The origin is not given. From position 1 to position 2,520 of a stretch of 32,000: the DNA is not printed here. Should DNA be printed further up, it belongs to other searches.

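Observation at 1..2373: Serine-hydrolase domain fused in frame to a LeuRS that begins at the CP1 editing domain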

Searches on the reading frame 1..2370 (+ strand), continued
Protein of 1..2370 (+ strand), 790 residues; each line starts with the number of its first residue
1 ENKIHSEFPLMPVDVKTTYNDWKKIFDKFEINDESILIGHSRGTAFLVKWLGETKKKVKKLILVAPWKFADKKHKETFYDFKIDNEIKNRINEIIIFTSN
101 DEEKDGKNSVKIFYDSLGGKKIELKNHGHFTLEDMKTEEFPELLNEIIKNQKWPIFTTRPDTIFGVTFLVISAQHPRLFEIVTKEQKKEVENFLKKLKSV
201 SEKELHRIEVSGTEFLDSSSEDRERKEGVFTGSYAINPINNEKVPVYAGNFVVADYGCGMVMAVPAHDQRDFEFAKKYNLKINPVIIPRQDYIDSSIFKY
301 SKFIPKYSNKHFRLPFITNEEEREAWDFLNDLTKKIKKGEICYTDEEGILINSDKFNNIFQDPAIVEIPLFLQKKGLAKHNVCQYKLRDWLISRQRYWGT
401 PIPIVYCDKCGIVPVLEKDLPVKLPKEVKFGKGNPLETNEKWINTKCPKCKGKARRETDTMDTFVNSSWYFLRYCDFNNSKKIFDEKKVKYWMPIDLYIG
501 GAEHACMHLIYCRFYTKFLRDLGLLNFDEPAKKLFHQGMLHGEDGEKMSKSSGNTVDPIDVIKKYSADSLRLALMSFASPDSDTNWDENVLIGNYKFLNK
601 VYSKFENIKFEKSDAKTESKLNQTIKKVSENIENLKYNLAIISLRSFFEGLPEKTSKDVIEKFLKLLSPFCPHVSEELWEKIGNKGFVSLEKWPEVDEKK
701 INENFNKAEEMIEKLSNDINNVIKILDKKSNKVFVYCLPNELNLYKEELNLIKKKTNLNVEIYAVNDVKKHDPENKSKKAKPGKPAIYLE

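Call 20: find_encoding_contigs(protein=P0029, flank=6000, max_places=2)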
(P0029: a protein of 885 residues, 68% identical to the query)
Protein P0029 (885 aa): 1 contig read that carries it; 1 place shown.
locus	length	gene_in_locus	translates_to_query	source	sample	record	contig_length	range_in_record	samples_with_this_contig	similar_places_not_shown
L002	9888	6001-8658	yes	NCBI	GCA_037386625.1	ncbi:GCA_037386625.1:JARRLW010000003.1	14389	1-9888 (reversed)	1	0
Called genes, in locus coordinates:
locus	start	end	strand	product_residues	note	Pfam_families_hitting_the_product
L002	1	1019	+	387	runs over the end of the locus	PF00587:tRNA-synt_2b (weak)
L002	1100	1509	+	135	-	PF03129:HGTP_anticodon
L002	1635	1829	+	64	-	-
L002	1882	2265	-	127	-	PF04892:VanZ-LLP1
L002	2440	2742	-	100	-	PF01918:Alba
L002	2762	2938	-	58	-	PF00833:Ribosomal_S17e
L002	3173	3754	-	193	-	-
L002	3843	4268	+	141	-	-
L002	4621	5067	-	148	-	PF02778:tRNA_int_endo_N, PF01974:tRNA_int_endo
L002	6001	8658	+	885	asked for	PF00561:Abhydrolase_1 (weak), PF06821:Ser_hydrolase, PF13603:tRNA-synt_1_2, PF00133:tRNA-synt_1, PF09334:tRNA-synt_1g (weak), PF08264:Anticodon_1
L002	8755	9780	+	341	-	-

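Call 21: find_encoding_contigs(protein=P0007, flank=6000, max_places=2)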
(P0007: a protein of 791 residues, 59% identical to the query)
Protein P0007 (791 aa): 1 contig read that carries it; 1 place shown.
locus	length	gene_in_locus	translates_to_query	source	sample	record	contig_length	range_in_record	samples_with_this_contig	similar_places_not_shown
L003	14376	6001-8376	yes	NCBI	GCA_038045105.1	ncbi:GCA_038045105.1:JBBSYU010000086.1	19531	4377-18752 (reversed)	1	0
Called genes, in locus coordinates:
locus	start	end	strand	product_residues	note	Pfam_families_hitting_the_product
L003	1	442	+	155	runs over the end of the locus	-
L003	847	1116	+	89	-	-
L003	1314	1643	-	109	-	PF01918:Alba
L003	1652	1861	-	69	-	PF00833:Ribosomal_S17e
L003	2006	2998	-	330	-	-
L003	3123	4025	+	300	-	PF04055:Radical_SAM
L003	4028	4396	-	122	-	PF01850:PIN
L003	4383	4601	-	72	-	-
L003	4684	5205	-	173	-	PF01974:tRNA_int_endo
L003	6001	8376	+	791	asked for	PF06821:Ser_hydrolase, PF13603:tRNA-synt_1_2, PF09334:tRNA-synt_1g (faint), PF00133:tRNA-synt_1, PF08264:Anticodon_1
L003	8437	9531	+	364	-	-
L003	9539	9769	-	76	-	PF13396:PLDc_N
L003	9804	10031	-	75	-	-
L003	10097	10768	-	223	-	PF19502:DUF6036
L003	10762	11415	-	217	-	-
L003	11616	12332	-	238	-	-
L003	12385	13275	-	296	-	-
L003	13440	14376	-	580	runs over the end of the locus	PF01411:tRNA-synt_2c, PF07973:tRNA_SAD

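Call 41: predict_structure(alignment_id=A1)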
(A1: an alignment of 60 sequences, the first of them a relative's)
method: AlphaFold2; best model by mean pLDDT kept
length: 1065 residues; sequences in the alignment: 60
mean_pLDDT: 84.9   pTM: 0.71
mean pLDDT of the five models: 84.9, 83.7, 83.5, 82.7, 81.9
residues with pLDDT >= 90: 471; 70-90: 481; 50-70: 65; < 50: 48
segments of 3 or more residues with pLDDT < 50: 1-4, 474-499, 528-530, 584-591
pLDDT, mean of each block of 10 residues (from residue 1): 62 94 91 92 82 89 96 95 86 86 91 93 92 94 96 87 85 71 80 91 91 89 79 82 80 60 81 88 79 84 90 92 93 92 73 81 88 92 91 90 89 89 80 86 84 81 83 49 37 36 85 89 68 72 85 88 69 50 45 67 82 81 86 89 88 73 87 94 94 95 85 95 95 92 91 89 94 85 89 96 93 84 79 91 95 83 92 93 89 94 95 93 90 96 97 95 95 89 81 86 85 88 84 90 88 87 88
secondary structure, 60 per line:
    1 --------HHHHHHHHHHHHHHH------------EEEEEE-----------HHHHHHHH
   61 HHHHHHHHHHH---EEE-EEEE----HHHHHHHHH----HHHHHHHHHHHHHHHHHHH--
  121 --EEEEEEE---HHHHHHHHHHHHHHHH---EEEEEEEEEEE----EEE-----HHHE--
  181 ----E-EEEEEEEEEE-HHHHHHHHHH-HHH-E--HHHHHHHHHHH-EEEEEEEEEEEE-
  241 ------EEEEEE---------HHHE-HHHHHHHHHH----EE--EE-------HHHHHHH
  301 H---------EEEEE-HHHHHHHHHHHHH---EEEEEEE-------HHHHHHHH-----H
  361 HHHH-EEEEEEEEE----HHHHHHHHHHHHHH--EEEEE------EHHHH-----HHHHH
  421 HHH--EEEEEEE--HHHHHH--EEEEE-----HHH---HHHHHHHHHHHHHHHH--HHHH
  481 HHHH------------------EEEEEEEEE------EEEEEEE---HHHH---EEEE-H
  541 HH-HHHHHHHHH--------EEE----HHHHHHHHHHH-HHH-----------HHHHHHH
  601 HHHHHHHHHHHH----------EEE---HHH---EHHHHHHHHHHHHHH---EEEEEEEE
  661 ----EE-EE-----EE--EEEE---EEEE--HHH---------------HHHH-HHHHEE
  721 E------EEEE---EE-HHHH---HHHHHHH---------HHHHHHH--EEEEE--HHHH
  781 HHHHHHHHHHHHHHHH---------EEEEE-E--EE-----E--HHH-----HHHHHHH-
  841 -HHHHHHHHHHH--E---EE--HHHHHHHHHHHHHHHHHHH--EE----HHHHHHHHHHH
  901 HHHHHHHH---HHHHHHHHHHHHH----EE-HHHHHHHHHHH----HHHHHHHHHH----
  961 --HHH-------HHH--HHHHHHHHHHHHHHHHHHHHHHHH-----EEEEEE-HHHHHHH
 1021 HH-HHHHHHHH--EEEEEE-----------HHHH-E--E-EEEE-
elements in order (helices of 4 or more, strands of 3 or more residues): H9-23 E36-41 H53-71 E75-77 E79-82 H87-95 H100-118 E123-129 H133-148 E152-162 E167-169 E187-196 H198-207 H216-226 E228-239 E247-252 H267-276 H294-301 E311-315 H317-329 E333-339 H347-354 H360-364 E366-374 H379-392 E395-399 H407-410 H416-423 E426-432 H435-440 E443-447 H459-474 H477-484 E503-511 E518-524 H528-531 E535-538 H544-552 E561-563 H568-578 H594-612 E623-625 H636-649 E653-660 E679-682 E686-689 H710-713 H715-718 E719-721 E728-731 H738-741 H745-751 H761-767 E770-774 H777-796 E806-810 H833-839 H842-852 H863-881 H890-908 H912-924 H932-942 H947-956 H978-1001 E1007-1012 H1014-1022 H1024-1031 E1034-1039 H1051-1054 E1061-1064

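Call 46: fold_search(model_id=the predicted structure, library=pdb)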
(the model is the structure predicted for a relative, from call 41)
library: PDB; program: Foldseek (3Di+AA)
matches with E <= 10: 1639; with E <= 0.001: 312
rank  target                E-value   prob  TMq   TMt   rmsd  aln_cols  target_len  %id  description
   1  1h3n                  1.3e-70  1.00  0.57  0.73   7.5      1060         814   32  Leucyl-tRNA synthetase from Thermus thermophilus complexed with a sulphamoyl analogue of leucyl-adenylate (released 2002-09-27)
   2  2v0c                  2.3e-70  1.00  0.58  0.74   6.8      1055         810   33  LEUCYL-TRNA SYNTHETASE FROM THERMUS THERMOPHILUS COMPLEXED WITH A SULPHAMOYL ANALOGUE OF LEUCYL-ADENYLATE In the synthet (released 2007-07-03)
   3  1obc                  4.1e-70  1.00  0.57  0.74   6.9      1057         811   32  LEUCYL-TRNA SYNTHETASE FROM THERMUS THERMOPHILUS COMPLEXED WITH A POST-TRANSFER EDITING SUBSTRATE ANALOGUE (released 2003-05-09)
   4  2bte_A                3.8e-69  1.00  0.63  0.76   5.9      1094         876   31  Thermus thermophilus Leucyl-tRNA synthetase complexed with a tRNAleu transcript in the post-editing conformation and a (released 2005-09-15)
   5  7ntz                  3.1e-68  1.00  0.58  0.77   7.0      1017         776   31  Crystal Structure of Neisseria gonorrhoeae LeuRS L550A mutant in Complex with the Reaction Intermediate Leu-AMP (released 2022-08-31)
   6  7nu3                  5.8e-68  1.00  0.62  0.77   6.0      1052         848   30  Crystal Structure of Neisseria gonorrhoeae LeuRS E169G mutant in Complex with ATP and L-leucinol (released 2022-08-31)
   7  7nu5                  1.5e-67  1.00  0.62  0.77   5.5      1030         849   32  Crystal Structure of Neisseria gonorrhoeae LeuRS in Complex with L-leucine (released 2022-08-31)
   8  7a0p                  1.9e-67  1.00  0.62  0.81   5.7      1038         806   31  Neisseria gonorrhoeae Leucyl-tRNA Synthetase in Complex with Compound 11i (released 2020-12-02)
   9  6q8b                  2.2e-67  1.00  0.62  0.78   4.8      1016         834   31  Neisseria gonorrhoeae Leucyl-tRNA Synthetase in Complex with 5'-O-(N-(L-Leucyl)-Sulfamoyl)N3-methyluridine (released 2019-04-17)
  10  7nu4                  2.2e-67  1.00  0.62  0.80   6.1      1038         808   31  Crystal Structure of Neisseria gonorrhoeae LeuRS (released 2022-08-31)
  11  7nua                  2.6e-67  1.00  0.61  0.81   5.4      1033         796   31  Crystal Structure of Neisseria gonorrhoeae LeuRS L550G mutant (released 2022-08-31)
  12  7nu9                  2.7e-67  1.00  0.58  0.70   7.3      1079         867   30  Crystal Structure of Neisseria gonorrhoeae LeuRS in Complex with ATP and L-leucinol (released 2022-08-31)
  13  7nu7                  2.9e-67  1.00  0.62  0.77   6.1      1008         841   32  Crystal Structure of Neisseria gonorrhoeae LeuRS in Complex with ATP in Conformation 2 (released 2022-08-31)
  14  7yp8                  3.0e-67  1.00  0.62  0.76   6.4      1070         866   31  Neisseria gonorrhoeae Leucyl-tRNA Synthetase in Complex with Leucyl-sulfamoyl 3-deazaadenosine (released 2024-02-07)
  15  6ykq                  3.2e-67  1.00  0.62  0.77   7.5      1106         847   30  Neisseria gonorrhoeae Leucyl-tRNA Synthetase in Complex with Compound 11c (released 2020-12-02)
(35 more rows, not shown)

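Call 64: search_protein_families(library=ncbifam, proteins=[P0001], max_evalue=0.00001)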
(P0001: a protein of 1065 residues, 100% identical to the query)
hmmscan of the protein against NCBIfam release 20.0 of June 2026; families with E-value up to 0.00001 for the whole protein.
P0001 (1065 aa): 18 families
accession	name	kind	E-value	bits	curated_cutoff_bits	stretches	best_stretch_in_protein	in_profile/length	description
TIGR00396.1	leuS_bact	equivalog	3.8e-259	862.3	548.4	2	425-981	237-783/843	leucine--tRNA ligase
TIGR00422.1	valS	equivalog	1.7e-97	327.4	612.1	3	505-923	240-642/863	valine--tRNA ligase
NF008957.0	PRK12300.1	subfamily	2.7e-95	320.2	677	3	762-1015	572-837/946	leucine--tRNA ligase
NF009687.0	PRK13208.1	equivalog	1.3e-94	317.9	738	3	5-172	8-187/801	valine--tRNA ligase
NF004349.1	PRK05729.1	equivalog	3.1e-80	270.5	704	2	505-1034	234-765/860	valine--tRNA ligase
TIGR00395.1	leuS_arch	equivalog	1.1e-74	252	648.5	3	762-1014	566-833/938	leucine--tRNA ligase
TIGR00392.1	ileS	equivalog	1.2e-70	238.8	621.4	3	661-923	459-731/861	isoleucine--tRNA ligase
NF000540.1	alt_ValS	exception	3.3e-54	184.1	900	2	9-91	6-88/827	valine--tRNA ligase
NF011492.0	PRK14900.1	equivalog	8.9e-51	172.8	1783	2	10-171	16-194/1044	valine--tRNA ligase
TIGR00398.1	metG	equivalog_domain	4.8e-36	124.6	336.35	2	44-185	8-145/530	methionine--tRNA ligase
NF008900.0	PRK12267.1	equivalog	3.9e-33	114.8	598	2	38-210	7-177/648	methionine--tRNA ligase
NF000258.1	MupB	exception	2.3e-31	108.5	1900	2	515-868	291-633/1033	mupirocin-resistant isoleucine--tRNA ligase MupB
NF000257.1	MupA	exception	5.1e-29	100.6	1900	2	521-889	294-654/1024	mupirocin-resistant isoleucine--tRNA ligase MupA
NF040702.1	ileS_w_GNAT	exception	3.4e-25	87.9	1999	2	663-851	637-809/1100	isoleucine--tRNA ligase, N-acetyltransferase domain-containing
NF001100.0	PRK00133.1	equivalog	1.7e-24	86.3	587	1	49-184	18-150/676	methionine--tRNA ligase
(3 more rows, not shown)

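Call 74: find_encoding_contigs(protein=P0006, flank=1500, max_places=1)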
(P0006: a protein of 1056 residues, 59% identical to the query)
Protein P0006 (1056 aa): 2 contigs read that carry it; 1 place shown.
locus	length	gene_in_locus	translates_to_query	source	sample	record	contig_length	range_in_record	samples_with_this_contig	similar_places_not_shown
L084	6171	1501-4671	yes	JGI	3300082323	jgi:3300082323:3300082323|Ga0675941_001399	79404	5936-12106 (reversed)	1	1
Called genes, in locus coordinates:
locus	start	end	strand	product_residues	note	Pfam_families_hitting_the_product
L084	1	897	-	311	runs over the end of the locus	-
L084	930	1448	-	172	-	PF02778:tRNA_int_endo_N, PF01974:tRNA_int_endo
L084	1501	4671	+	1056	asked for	PF00133:tRNA-synt_1, PF01406:tRNA-synt_1e (faint), PF09334:tRNA-synt_1g, PF06821:Ser_hydrolase, PF13603:tRNA-synt_1_2, PF00133:tRNA-synt_1, PF08264:Anticodon_1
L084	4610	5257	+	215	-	PF06821:Ser_hydrolase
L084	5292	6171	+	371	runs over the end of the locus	-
